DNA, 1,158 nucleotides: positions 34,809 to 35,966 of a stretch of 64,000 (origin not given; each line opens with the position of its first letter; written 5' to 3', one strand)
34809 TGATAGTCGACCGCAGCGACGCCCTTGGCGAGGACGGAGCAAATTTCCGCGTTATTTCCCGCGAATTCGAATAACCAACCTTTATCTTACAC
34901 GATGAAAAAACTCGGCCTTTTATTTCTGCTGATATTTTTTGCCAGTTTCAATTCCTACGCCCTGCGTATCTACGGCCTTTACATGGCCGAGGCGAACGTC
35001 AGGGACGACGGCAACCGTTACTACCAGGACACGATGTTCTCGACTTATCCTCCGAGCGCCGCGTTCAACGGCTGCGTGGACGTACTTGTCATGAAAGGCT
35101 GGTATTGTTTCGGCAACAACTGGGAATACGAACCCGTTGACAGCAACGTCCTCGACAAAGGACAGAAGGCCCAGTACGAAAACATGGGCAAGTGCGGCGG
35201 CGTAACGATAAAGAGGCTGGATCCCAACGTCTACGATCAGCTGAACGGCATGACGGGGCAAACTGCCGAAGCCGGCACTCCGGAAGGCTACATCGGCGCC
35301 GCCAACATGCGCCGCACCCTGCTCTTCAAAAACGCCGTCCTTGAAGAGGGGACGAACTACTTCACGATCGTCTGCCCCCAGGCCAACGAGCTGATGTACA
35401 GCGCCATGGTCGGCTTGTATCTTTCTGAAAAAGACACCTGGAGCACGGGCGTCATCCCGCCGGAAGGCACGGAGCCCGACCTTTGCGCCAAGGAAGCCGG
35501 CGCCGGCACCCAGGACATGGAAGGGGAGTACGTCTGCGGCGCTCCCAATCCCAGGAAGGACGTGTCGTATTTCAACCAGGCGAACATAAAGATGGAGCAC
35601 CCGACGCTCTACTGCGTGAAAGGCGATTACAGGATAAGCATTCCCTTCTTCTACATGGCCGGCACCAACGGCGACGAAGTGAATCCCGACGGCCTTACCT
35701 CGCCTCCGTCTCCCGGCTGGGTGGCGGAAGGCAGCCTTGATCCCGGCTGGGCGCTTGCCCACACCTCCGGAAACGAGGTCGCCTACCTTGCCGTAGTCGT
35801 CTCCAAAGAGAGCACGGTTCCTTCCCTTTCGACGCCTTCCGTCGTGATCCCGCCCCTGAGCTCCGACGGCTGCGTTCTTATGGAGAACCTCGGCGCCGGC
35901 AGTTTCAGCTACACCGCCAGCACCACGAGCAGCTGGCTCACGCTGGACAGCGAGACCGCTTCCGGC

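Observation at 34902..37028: PEP-CTERM surface protein with an internal ~300-aa duplication, nested between the two giant GspK-like genes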

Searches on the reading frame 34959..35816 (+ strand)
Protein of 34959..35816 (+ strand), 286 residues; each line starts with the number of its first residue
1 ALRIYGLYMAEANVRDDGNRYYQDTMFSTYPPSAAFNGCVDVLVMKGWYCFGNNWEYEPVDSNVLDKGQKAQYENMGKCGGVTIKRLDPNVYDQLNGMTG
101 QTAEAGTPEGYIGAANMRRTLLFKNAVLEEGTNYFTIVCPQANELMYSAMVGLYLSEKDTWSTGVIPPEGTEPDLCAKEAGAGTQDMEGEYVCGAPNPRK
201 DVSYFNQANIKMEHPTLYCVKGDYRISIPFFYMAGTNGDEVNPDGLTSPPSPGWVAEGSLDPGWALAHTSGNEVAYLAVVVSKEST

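Call 30: find_homologous_proteins(query=A2, max_evalue=0.001)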
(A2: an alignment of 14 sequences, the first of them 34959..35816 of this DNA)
Query A2 (14 sequences) (286 aa, profile of the alignment): 1 proteins with E <= 0.001 among 5866 candidates.
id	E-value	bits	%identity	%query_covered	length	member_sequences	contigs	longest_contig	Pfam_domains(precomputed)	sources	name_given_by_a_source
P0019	6.2e-59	218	70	50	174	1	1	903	-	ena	-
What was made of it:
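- Tried and rejected: A profile search of the 5.8-billion-protein set with the module alignment returned only one fragment (call 30) and added nothing.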

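Call 41: predict_structure(alignment_id=A3)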
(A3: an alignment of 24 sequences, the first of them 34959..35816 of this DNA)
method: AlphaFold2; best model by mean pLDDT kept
length: 286 residues; sequences in the alignment: 24
mean_pLDDT: 94.0   pTM: 0.93
mean pLDDT of the five models: 94.0, 93.9, 93.7, 93.7, 93.4
residues with pLDDT >= 90: 242; 70-90: 43; 50-70: 0; < 50: 1
segments of 3 or more residues with pLDDT < 50: none
pLDDT, mean of each block of 10 residues (from residue 1): 96 94 94 92 97 85 90 98 98 98 98 98 97 97 84 96 92 96 93 90 92 98 96 93 95 97 91 96 81
secondary structure, 60 per line:
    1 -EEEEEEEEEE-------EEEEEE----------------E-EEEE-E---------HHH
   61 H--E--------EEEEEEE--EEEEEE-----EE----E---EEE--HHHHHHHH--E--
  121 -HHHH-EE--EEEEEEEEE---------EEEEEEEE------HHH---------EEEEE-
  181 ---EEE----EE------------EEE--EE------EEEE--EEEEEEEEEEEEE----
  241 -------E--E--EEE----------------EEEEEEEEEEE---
elements in order: E2-11 E19-24 E43-46 H58-61 E73-79 E82-87 E103-105 H108-115 H122-125 E131-139 E149-156 E175-179 E184-186 E205-207 E218-221 E224-236 E254-256 E273-283
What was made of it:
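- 34959..35816 (+): Module copy N (aa 20-305), an undescribed beta-rich domain carrying the YYQDTM, FGN and GTNxFT motifs. AF2 gives pLDDT 94 and pTM 0.93 (call 41).
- AF2 model has pLDDT 94 (call 41).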

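Call 45: fold_search(model_id=the predicted structure, library=pdb)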
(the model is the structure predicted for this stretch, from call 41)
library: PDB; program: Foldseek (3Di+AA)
matches with E <= 10: 202; with E <= 0.001: 0
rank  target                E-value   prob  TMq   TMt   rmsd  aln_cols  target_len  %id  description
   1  3acs_A                1.2e-01  0.03  0.12  0.06  18.7       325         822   10  Crystal Structure of Cellvibrio gilvus Cellobiose Phosphorylase W488F mutant (released 2010-12-22)
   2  7dmx_D                1.7e-01  0.01  0.08  0.10  17.4       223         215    9  Photocleavable Fluorescent Protein in green form (released 2021-01-27)
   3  6ggy_A                2.1e-01  0.04  0.16  0.07  18.8       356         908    9  Paenibacillus sp. YM1 laminaribiose phosphorylase with sulphate bound (released 2018-06-13)
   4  9y9w_A                2.3e-01  0.04  0.14  0.13  18.1       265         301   12  Vibrio cholerae protein FrhA peptid-binding domain and adjacent split domain (S1127-F1439) in complex with peptide AGW (released 2025-12-03)
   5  6lvb_A                2.5e-01  0.04  0.12  0.07  17.9       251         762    8  Structure of Dimethylformamidase, tetramer (released 2020-06-03)
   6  6ggy_B                2.5e-01  0.04  0.16  0.07  18.8       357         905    9  Paenibacillus sp. YM1 laminaribiose phosphorylase with sulphate bound (released 2018-06-13)
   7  5a59_A                2.5e-01  0.01  0.11  0.05  22.9       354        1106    9  The structure of GH101 E796Q mutant from Streptococcus pneumoniae TIGR4 in complex with T-antigen (released 2015-09-02)
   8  6lve_A                3.3e-01  0.02  0.12  0.07  20.5       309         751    8  Structure of Dimethylformamidase, tetramer, E521A mutant (released 2020-06-03)
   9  7l2c_A                5.2e-01  0.01  0.10  0.10  20.3       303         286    9  Crystallographic structure of neutralizing antibody 2-51 in complex with SARS-CoV-2 spike N-terminal domain (NTD) (released 2021-02-10)
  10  8ptd                  5.2e-01  0.01  0.08  0.07  17.7       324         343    7  The surface-exposed lipo-protein of BtuG1 in complex with cyanocobalamin. (released 2024-07-24)
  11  8e3j_B                5.5e-01  0.01  0.11  0.06  18.3       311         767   11  Co-crystal structure of Chaetomium glucosidase with compound 4 (released 2023-02-22)
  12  3qde_A                5.8e-01  0.02  0.13  0.07  18.6       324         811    9  The structure of Cellobiose phosphorylase from Clostridium thermocellum in complex with phosphate (released 2011-11-09)
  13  7s6i_A                5.8e-01  0.01  0.10  0.05  18.5       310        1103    8  SARS-CoV-2-6P-Mut2 S protein (released 2022-05-11)
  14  5a57                  6.1e-01  0.01  0.11  0.05  21.8       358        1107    8  The structure of GH101 from Streptococcus pneumoniae TIGR4 in complex with PUGT (released 2015-09-02)
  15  6gh3_B                7.2e-01  0.01  0.13  0.06  19.5       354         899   10  Paenibacillus sp. YM1 laminaribiose phosphorylase with alpha-man-1-phosphate bound (released 2018-06-13)
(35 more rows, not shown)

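Call 46: search_solved_structures(query=A3, max_evalue=10)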
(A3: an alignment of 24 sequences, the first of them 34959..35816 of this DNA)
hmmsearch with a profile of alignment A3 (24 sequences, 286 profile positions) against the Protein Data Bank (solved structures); distinct sequences matched with E-value up to 10: 1.
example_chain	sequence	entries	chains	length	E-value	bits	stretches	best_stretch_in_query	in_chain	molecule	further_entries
1hux_A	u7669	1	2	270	0.22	13.8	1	115-200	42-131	ACTIVATOR OF (R)-2-HYDROXYGLUTARYL-COA DEHYDRATASE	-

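Call 76: fold_search(model_id=the predicted structure, library=viral)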
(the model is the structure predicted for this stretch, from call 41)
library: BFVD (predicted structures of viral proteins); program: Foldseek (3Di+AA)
matches with E <= 10: 167; with E <= 0.001: 0
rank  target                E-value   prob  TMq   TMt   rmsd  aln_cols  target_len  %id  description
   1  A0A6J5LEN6            1.8e-01  0.04  0.12  0.08  18.0       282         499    6  Uncharacterized protein [uncultured Caudovirales phage]
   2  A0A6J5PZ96            2.4e-01  0.01  0.08  0.03  45.5       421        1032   10  Uncharacterized protein [uncultured Caudovirales phage]
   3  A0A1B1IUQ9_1          2.6e-01  0.02  0.11  0.04  18.8       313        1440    8  (no name in the UniProt tables at hand)
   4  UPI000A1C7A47         2.6e-01  0.02  0.10  0.10  18.1       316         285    8  (no name look-up for this kind of identifier)
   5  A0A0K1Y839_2          2.9e-01  0.01  0.07  0.03  27.1       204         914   10  (no name in the UniProt tables at hand)
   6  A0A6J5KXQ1            4.3e-01  0.02  0.13  0.09  20.4       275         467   10  Major capsid protein [uncultured Caudovirales phage]
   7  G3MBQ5                4.8e-01  0.01  0.08  0.03  16.0       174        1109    9  Gp189 [Bacillus phage G]
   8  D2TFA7                6.0e-01  0.01  0.11  0.10  19.8       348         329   10  (no name in the UniProt tables at hand)
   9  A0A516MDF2            6.0e-01  0.01  0.10  0.07  22.7       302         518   14  (no name in the UniProt tables at hand)
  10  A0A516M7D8            6.0e-01  0.01  0.11  0.05  23.8       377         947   10  (no name in the UniProt tables at hand)
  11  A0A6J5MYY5            6.3e-01  0.01  0.10  0.06  19.0       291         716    9  Uncharacterized protein [uncultured Caudovirales phage]
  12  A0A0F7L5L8            6.3e-01  0.01  0.14  0.06  21.7       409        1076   10  Sialidase domain-containing protein [uncultured marine virus]
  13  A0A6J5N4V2            6.7e-01  0.02  0.14  0.07  19.1       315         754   10  Uncharacterized protein [uncultured Caudovirales phage]
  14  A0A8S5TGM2            7.5e-01  0.01  0.13  0.09  18.4       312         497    7  Uncharacterized protein [Myoviridae sp. ctIty1]
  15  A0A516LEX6            1.0e+00  0.01  0.09  0.08  19.4       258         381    9  (no name in the UniProt tables at hand)
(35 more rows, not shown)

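Call 77: search_protein_families(library=pfam, alignment_id=A3, max_evalue=1)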
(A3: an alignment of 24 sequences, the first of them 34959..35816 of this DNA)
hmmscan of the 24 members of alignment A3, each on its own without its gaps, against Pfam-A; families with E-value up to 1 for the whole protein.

A. member 1, window:34959-35816:+ (286 aa): 0 families

B. families by the number of members that match (of 24 scanned): 4 families
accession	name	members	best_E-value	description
PF07523.18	Big_3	1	0.032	Bacterial Ig-like domain (group 3)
PF21514.3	FimA-like_C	1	0.034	FimA-like major fimbrial subunit protein, C-terminal domain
PF18050.6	Cyclophil_like2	1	0.17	Cyclophilin-like family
PF08858.15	IDEAL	1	0.19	IDEAL domain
